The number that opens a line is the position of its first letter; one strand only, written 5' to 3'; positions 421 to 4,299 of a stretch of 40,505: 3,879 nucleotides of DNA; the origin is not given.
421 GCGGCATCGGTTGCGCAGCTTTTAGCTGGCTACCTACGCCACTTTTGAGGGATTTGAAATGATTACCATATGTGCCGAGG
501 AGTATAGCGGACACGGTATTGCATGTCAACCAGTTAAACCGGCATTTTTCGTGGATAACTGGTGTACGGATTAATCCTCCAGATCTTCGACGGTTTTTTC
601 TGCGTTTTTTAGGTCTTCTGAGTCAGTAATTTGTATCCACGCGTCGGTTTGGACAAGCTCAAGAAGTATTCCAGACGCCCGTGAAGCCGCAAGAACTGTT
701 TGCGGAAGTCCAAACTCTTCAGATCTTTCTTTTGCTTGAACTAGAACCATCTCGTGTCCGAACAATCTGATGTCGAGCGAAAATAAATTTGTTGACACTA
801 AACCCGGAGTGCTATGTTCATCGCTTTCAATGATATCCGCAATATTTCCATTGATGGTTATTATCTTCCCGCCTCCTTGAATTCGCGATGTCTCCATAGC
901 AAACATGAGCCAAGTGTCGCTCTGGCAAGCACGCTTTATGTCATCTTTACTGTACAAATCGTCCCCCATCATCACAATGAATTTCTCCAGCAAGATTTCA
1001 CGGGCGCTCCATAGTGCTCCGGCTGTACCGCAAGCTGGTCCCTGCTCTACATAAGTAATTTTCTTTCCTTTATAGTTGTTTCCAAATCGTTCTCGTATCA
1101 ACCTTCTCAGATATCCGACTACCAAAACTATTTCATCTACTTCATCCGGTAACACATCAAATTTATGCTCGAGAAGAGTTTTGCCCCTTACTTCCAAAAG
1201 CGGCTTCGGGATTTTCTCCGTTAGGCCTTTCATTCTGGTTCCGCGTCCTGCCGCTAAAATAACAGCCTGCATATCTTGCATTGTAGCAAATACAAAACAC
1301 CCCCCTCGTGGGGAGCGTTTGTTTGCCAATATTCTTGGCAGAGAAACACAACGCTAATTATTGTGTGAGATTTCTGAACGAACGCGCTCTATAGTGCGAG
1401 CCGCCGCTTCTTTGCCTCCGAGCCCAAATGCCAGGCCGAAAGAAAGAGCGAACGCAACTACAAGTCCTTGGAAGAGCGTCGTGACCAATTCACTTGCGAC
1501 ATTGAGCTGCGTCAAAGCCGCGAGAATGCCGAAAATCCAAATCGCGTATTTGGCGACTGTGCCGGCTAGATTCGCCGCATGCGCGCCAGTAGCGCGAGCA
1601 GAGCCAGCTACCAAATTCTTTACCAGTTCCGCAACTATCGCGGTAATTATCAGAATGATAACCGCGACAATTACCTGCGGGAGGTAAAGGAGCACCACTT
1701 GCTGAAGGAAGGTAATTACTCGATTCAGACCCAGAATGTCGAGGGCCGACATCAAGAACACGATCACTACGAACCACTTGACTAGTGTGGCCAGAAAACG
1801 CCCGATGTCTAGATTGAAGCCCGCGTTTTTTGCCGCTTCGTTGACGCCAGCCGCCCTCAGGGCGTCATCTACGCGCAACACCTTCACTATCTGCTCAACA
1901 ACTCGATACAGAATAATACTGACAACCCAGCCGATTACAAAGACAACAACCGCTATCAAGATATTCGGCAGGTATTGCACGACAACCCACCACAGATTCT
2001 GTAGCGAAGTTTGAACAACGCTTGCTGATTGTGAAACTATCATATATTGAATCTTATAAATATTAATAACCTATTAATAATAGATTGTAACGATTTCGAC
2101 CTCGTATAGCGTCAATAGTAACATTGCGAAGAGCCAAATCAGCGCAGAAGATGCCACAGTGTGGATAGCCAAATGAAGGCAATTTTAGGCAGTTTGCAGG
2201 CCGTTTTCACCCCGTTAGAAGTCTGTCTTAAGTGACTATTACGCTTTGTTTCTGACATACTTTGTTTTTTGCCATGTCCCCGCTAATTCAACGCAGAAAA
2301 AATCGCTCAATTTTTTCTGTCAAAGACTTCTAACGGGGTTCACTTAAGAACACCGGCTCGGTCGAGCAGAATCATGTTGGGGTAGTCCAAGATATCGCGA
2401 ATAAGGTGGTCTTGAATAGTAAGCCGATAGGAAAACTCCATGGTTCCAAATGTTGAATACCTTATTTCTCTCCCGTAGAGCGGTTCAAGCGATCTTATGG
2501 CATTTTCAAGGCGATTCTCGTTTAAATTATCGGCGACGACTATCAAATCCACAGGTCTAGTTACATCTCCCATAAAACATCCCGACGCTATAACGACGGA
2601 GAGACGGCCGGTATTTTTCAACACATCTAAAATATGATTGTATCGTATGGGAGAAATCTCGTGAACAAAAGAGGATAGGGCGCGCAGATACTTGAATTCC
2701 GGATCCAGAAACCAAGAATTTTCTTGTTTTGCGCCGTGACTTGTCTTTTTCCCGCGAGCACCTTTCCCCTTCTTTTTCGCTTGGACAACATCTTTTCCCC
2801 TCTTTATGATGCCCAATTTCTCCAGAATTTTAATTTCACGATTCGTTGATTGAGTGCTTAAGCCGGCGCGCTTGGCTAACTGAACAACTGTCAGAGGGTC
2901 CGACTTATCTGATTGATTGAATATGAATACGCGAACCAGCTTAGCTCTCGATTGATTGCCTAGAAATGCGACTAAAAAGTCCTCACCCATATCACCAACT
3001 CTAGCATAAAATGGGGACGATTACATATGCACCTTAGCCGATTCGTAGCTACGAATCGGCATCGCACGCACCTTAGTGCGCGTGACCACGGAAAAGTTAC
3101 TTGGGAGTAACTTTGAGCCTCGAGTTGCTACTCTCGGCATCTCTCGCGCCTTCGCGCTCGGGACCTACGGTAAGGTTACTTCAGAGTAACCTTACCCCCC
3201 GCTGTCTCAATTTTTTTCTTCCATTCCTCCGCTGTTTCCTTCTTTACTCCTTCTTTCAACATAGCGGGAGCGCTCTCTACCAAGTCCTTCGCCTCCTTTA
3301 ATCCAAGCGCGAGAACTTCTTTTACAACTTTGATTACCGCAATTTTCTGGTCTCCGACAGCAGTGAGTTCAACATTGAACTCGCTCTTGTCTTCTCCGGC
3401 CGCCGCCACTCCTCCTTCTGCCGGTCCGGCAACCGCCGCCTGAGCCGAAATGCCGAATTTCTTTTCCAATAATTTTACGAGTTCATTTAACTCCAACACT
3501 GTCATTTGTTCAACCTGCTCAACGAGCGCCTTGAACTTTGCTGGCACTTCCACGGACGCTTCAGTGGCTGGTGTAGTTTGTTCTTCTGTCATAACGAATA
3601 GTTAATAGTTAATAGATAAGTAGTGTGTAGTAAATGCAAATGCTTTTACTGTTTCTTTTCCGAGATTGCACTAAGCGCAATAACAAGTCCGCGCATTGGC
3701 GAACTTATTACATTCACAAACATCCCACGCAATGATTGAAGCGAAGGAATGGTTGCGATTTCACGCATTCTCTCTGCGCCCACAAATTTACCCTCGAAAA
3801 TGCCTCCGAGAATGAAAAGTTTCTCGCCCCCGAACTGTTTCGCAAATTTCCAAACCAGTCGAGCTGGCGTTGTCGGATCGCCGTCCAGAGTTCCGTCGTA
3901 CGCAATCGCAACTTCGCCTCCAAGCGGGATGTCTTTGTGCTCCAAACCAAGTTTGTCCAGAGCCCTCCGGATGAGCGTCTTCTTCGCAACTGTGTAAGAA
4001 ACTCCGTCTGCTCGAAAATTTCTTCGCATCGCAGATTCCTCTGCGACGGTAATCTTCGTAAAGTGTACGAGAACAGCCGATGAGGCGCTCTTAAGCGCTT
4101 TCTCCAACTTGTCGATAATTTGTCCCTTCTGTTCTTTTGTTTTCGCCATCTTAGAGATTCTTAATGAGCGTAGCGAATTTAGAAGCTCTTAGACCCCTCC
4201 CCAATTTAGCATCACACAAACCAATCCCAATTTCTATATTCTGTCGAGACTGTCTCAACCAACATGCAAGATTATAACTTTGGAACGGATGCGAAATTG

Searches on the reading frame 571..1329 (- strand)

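Call 53: search_protein_families(library=pfam, proteins=[window:571-1329:-], max_evalue=0.001)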
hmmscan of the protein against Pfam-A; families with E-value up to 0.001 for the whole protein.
window:571-1329:- (252 aa): 3 families
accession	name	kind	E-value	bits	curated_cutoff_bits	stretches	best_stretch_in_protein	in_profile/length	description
PF00483.29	NTP_transferase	-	1.9e-17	64.1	21.2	1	22-154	2-147/245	Nucleotidyl transferase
PF12804.13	NTP_transf_3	-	4e-12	47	27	1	22-129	1-102/160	MobA-like NTP transferase domain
PF01128.25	IspD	-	1e-07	32.4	27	1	20-74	1-54/221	2-C-methyl-D-erythritol 4-phosphate cytidylyltransferase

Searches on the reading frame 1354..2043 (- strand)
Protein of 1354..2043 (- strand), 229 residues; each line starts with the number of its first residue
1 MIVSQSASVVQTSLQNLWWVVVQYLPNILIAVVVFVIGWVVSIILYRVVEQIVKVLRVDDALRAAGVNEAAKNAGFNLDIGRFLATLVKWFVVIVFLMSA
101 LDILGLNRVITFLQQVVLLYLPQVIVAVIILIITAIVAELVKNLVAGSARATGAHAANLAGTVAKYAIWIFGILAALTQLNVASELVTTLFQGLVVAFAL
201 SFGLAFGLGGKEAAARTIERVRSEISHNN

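Call 53: search_protein_families(library=pfam, proteins=[window:1354-2043:-], max_evalue=0.001)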
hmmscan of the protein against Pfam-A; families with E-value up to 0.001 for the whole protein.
window:1354-2043:- (229 aa): 1 family
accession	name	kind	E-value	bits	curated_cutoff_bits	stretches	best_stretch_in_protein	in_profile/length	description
PF05552.17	MS_channel_1st_1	-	2.9e-15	56.3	22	2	13-60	2-49/50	Mechanosensitive ion channel, conserved TM helix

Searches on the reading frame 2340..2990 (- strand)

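Call 53: search_protein_families(library=pfam, proteins=[window:2340-2990:-], max_evalue=0.001)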
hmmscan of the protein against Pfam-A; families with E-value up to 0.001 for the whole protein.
window:2340-2990:- (216 aa): 4 families
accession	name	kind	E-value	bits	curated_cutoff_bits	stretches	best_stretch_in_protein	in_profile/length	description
PF12802.13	MarR_2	-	4.7e-06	27.1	27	1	31-67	18-55/61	MarR family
PF01047.28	MarR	-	1.7e-05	25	24.6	1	30-67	15-52/59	MarR family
PF13545.12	HTH_Crp_2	-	2.8e-05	24.4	27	1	32-67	22-58/70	Crp-like helix-turn-helix domain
PF13412.12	HTH_24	-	3.1e-05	23.9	21.9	1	33-63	18-48/48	Winged helix-turn-helix DNA-binding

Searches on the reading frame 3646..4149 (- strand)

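Call 53: search_protein_families(library=pfam, proteins=[window:3646-4149:-], max_evalue=0.001)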
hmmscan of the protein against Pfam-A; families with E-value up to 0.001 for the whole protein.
window:3646-4149:- (167 aa): 1 family
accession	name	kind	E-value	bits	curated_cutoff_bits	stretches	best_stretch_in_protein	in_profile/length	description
PF00466.25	Ribosomal_L10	-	3.5e-18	65.9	22.8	1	3-104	1-100/100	Ribosomal protein L10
